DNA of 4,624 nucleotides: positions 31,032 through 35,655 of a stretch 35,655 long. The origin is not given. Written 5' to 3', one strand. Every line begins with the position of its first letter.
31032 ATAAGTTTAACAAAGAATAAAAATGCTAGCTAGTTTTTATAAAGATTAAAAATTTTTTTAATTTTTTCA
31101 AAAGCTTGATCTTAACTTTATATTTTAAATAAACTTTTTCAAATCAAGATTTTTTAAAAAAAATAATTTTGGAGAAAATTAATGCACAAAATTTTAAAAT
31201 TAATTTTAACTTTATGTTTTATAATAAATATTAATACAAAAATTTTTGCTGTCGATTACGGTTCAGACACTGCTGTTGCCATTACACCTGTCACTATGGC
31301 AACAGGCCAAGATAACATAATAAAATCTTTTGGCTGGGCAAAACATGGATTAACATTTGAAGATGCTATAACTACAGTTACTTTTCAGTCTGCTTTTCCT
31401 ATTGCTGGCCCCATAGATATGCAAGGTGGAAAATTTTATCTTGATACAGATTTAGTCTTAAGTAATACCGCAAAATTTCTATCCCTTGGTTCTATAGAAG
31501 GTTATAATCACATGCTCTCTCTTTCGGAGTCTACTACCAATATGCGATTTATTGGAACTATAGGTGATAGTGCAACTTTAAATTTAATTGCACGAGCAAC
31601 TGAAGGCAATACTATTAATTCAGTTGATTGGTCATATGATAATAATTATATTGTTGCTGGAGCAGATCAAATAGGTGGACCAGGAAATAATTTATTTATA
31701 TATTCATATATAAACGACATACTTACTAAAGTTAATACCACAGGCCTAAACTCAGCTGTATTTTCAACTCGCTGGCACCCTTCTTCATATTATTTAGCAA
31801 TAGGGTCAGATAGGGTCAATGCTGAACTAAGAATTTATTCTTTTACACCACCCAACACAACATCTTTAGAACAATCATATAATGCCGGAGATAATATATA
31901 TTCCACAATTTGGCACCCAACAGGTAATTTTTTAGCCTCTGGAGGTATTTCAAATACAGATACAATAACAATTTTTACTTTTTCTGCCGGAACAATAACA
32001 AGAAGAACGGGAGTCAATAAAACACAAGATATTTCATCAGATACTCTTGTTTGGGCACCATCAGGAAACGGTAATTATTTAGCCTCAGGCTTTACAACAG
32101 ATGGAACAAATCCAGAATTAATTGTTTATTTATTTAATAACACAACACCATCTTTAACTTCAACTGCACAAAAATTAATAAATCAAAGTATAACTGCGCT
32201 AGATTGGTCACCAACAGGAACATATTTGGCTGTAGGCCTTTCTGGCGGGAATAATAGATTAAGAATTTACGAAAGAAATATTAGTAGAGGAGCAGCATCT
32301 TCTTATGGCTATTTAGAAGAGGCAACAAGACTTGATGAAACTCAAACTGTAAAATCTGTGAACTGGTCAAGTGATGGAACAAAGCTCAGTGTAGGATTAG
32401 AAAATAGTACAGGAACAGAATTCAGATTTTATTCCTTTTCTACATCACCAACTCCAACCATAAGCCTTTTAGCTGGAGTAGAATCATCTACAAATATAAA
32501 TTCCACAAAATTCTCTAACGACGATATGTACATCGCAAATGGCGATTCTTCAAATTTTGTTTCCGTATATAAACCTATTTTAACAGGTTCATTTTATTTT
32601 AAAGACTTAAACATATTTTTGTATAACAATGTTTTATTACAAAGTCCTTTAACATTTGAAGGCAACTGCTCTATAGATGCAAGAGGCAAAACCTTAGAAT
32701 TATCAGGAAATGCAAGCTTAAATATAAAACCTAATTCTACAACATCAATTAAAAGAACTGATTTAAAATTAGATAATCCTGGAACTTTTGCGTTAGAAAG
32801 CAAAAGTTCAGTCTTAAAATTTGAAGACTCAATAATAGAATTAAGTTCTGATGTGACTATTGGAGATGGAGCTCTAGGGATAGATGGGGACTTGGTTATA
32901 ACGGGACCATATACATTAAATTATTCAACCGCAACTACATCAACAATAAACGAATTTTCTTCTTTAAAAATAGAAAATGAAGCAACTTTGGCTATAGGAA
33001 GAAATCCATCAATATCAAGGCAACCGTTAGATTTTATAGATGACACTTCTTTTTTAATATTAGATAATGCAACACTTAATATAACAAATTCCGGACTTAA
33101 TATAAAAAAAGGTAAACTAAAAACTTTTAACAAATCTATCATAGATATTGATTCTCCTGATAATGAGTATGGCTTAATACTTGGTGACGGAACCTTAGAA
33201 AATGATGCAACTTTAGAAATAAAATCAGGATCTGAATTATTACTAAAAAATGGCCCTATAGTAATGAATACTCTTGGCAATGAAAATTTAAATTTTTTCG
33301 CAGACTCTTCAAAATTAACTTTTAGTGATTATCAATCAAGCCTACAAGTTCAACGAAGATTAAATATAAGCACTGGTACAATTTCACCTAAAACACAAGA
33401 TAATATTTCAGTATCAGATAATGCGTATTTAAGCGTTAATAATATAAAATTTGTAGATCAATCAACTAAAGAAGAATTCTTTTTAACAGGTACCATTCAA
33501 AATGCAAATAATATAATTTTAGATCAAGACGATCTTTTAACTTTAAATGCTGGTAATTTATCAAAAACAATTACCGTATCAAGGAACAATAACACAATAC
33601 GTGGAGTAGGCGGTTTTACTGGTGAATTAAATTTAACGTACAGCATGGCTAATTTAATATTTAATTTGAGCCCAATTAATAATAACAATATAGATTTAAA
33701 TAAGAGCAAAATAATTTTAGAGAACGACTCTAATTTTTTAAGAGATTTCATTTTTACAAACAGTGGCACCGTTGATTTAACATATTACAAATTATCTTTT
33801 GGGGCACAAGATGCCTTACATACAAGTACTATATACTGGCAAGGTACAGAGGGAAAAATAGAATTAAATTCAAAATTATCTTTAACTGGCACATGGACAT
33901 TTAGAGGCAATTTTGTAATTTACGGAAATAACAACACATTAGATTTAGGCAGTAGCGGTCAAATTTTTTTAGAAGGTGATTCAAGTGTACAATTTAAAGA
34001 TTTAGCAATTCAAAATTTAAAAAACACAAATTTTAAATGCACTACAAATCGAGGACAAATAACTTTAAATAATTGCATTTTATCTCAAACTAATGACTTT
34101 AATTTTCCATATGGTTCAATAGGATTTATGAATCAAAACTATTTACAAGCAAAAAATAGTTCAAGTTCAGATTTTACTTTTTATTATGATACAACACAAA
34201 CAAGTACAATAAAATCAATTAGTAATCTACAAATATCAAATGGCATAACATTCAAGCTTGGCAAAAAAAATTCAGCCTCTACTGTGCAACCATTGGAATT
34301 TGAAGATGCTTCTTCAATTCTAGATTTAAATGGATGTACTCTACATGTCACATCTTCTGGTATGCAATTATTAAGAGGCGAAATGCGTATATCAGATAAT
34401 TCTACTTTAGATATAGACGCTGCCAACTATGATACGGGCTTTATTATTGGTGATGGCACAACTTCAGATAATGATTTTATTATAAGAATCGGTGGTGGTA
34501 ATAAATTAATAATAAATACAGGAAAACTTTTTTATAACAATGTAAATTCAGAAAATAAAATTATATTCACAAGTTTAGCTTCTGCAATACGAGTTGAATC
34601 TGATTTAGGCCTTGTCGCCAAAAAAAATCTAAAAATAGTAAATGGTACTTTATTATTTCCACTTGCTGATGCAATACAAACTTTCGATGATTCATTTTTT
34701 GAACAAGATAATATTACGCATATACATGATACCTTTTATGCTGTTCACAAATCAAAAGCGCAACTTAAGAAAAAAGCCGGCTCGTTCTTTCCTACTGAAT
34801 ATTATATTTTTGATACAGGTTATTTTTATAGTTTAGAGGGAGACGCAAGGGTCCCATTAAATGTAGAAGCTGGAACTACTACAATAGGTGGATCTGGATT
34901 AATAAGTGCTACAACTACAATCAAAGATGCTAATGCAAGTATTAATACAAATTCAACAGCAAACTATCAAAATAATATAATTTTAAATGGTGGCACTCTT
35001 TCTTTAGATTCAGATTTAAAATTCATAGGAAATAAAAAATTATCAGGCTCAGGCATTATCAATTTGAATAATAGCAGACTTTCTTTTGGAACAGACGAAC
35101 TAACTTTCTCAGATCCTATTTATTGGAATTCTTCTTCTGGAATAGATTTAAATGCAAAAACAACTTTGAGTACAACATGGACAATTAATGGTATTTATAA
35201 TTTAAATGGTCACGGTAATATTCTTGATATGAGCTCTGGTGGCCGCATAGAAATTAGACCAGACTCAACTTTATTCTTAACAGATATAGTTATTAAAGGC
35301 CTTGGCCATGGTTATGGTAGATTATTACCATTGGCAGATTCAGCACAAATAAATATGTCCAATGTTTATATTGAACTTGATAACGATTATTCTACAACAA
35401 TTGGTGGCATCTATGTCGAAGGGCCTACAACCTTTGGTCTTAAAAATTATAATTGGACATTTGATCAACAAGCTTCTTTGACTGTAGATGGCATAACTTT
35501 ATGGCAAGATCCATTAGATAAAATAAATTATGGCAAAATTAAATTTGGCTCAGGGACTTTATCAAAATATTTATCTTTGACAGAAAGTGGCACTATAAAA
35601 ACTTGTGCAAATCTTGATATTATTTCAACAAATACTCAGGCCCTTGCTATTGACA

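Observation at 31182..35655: Unlisted giant ORF (at least 1,491 codons, open at the window edge) encoding a secreted propeller-plus-repeat-array protein of no family I can name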

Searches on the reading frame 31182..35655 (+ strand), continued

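Call 52: search_protein_families(library=pfam, proteins=[P0002], max_evalue=1)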
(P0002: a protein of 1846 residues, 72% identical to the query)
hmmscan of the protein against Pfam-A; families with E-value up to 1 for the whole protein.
P0002 (1846 aa): 10 families
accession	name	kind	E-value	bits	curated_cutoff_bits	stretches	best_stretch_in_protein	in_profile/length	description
PF25174.1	Beta-prop_THOC3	-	8.4e-18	64.8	305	2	235-461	5-200/272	THOC3 beta-propeller domain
PF24807.1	WD40_CDC20-Fz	-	3.9e-13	49.8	200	4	189-290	140-231/292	CDC20/Fizzy WD40 domain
PF00400.38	WD40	-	7e-13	48.9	27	2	330-359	11-38/39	WD domain, G-beta repeat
PF23414.1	Beta-prop_EML_2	-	1.1e-12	48.4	90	3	292-398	49-139/266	Echinoderm microtubule-associated protein second beta-propeller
PF24817.1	WD40_WDHD1_1st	-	1.6e-11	44.4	109.9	3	331-465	129-255/291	WDHD1 first WD40 domain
PF12894.13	ANAPC4_WD40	-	6.3e-09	36.4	22.9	2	326-356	34-64/91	Anaphase-promoting complex subunit 4 WD40 domain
PF04762.18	Beta-prop_ELP1_1st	-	1.5e-05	24.5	26.8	1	238-392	215-357/359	ELP1 first N-terminal beta-propeller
PF25460.1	Beta-prop_Aladin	-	3.5e-05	23.5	171.1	2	232-414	17-181/340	Aladin seven-bladed propeller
PF24105.1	Beta-prop_CAF1B_HIR1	-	0.0015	18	80.5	1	405-466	40-104/383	CAF1B/HIR1 beta-propeller domain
PF00930.27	DPPIV_N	-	0.026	13.7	22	0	142-180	42-80/354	Dipeptidyl peptidase IV (DPP IV) N-terminal region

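Call 67: search_protein_families(library=ncbifam, proteins=[L003:15534-17648:+], max_evalue=0.1)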
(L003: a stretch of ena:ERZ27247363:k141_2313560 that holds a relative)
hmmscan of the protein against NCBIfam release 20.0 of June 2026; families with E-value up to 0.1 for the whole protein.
L003:15534-17648:+ (704 aa): 37 families (the best 25 are shown)
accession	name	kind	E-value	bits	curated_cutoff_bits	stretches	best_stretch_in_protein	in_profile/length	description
TIGR02917.1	PEP_TPR_lipo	equivalog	2e-23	82.2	312.2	2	544-671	464-591/899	XrtA/PEP-CTERM system TPR-repeat protein PrsT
NF040959.1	MamA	equivalog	4.3e-23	81.8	200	2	543-672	35-164/204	magnetosome protein MamA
TIGR02521.1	type_IV_pilW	equivalog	7.9e-23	81.2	154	3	490-579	44-133/234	type IV pilus biogenesis/stability protein PilW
TIGR02552.1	LcrH_SycD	equivalog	1.4e-16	60.4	104.8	3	616-698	21-103/136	SycD/LcrH family type III secretion system chaperone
TIGR00540.1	TPR_hemY_coli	hypoth_equivalog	1.1e-15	57.4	142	3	544-604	325-384/385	heme biosynthesis-associated TPR protein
NF033920.0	C39_PA2778_fam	equivalog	2e-15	56.9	150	3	614-670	191-247/255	PA2778 family cysteine peptidase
NF047371.1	FlcA_CTERM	equivalog_domain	3.6e-14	52.2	300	2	588-670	448-530/646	periplasmic flagellar collar protein FlcA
NF033758.1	gliding_GltE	equivalog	7.5e-13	48.2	225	2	537-671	214-349/411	adventurous gliding motility TPR repeat lipoprotein GltE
NF040561.1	PrimPol_Msp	equivalog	8.5e-11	41.1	200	2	527-597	7-77/515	CRISPR-associated primase-polymerase type A1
TIGR04510.1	mod_pep_cyc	subfamily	1.4e-09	37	400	1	551-673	404-527/814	putative peptide modification system cyclase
TIGR00990.1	3a0801s09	subfamily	1.7e-09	36.9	757.25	2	492-603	346-457/615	mitochondrial import receptor subunit TOM70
NF053607.1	CHU_0125_OmpA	equivalog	9e-09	34.4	620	2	592-680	32-120/639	CHU_0125 family OmpA-like outer membrane integrity protein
NF008391.2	PRK11189.1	equivalog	9.1e-09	35.2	250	1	520-670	74-222/297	lipoprotein NlpI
NF047507.1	TPR_BatC_Lepto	exception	1.6e-08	34.3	175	1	502-613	17-129/214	TPR repeat-containing protein BatC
NF033762.1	social_mot_Tgl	equivalog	3.7e-08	33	225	1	463-605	51-196/252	social motility TPR repeat lipoprotein Tgl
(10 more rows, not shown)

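Call 69: search_protein_families(library=pfam, proteins=[L014:198-1778:-, L015:1646-3181:-, L015:3-1577:-, L013:3673-5793:+, L005:4588-6600:+, L011:1295-2902:+, L011:1-1278:+, L021:9687-10916:+, L021:10939-12594:+, L018:14775-17447:-], max_evalue=0.001)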
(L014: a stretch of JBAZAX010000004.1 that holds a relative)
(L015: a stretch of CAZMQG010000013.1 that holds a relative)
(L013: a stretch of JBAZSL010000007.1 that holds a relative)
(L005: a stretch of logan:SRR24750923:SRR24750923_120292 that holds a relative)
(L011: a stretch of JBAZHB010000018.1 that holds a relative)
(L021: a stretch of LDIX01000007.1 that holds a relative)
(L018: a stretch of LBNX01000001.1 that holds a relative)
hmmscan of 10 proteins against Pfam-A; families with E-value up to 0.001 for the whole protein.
L014:198-1778:- (527 aa): 2 families
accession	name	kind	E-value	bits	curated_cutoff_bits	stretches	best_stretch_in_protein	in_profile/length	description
PF00749.27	tRNA-synt_1c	-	3.7e-110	368.2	23.4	1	47-364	1-314/314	tRNA synthetases class I (E and Q), catalytic domain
PF19269.4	Anticodon_2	-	2.2e-30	106.3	23.6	1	379-520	3-141/141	Anticodon binding domain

L015:1646-3181:- (512 aa): 2 families
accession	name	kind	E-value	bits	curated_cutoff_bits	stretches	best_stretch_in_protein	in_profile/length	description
PF00749.27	tRNA-synt_1c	-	7.1e-109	364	23.4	1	36-353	1-314/314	tRNA synthetases class I (E and Q), catalytic domain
PF19269.4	Anticodon_2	-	7.7e-32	111.1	23.6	1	373-509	8-141/141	Anticodon binding domain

L015:3-1577:- (525 aa): 0 families

L013:3673-5793:+ (707 aa): 0 families

L005:4588-6600:+ (671 aa): 0 families

L011:1295-2902:+ (536 aa): 0 families

L011:1-1278:+ (426 aa): 1 family
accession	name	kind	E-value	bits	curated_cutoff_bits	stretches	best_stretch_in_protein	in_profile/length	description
PF07889.17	DUF1664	-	0.00061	20.3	34.6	0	150-259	5-119/124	Protein of unknown function (DUF1664)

L021:9687-10916:+ (410 aa): 0 families

L021:10939-12594:+ (552 aa): 0 families

L018:14775-17447:- (891 aa): 5 families
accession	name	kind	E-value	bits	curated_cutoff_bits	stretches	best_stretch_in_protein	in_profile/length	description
PF00488.27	MutS_V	-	4.3e-83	278.4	30.2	1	625-811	1-187/188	MutS domain V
PF01624.25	MutS_I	-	3.3e-40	137.3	20.6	1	13-123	1-112/113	MutS domain I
PF05192.23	MutS_III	-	1.2e-35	124.1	34.1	1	286-574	1-194/194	MutS domain III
PF05190.23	MutS_IV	-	2.1e-23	82.9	22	1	443-533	1-91/92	MutS family domain IV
PF05188.22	MutS_II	-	1.1e-09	39.2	25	1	132-268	1-131/133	MutS domain II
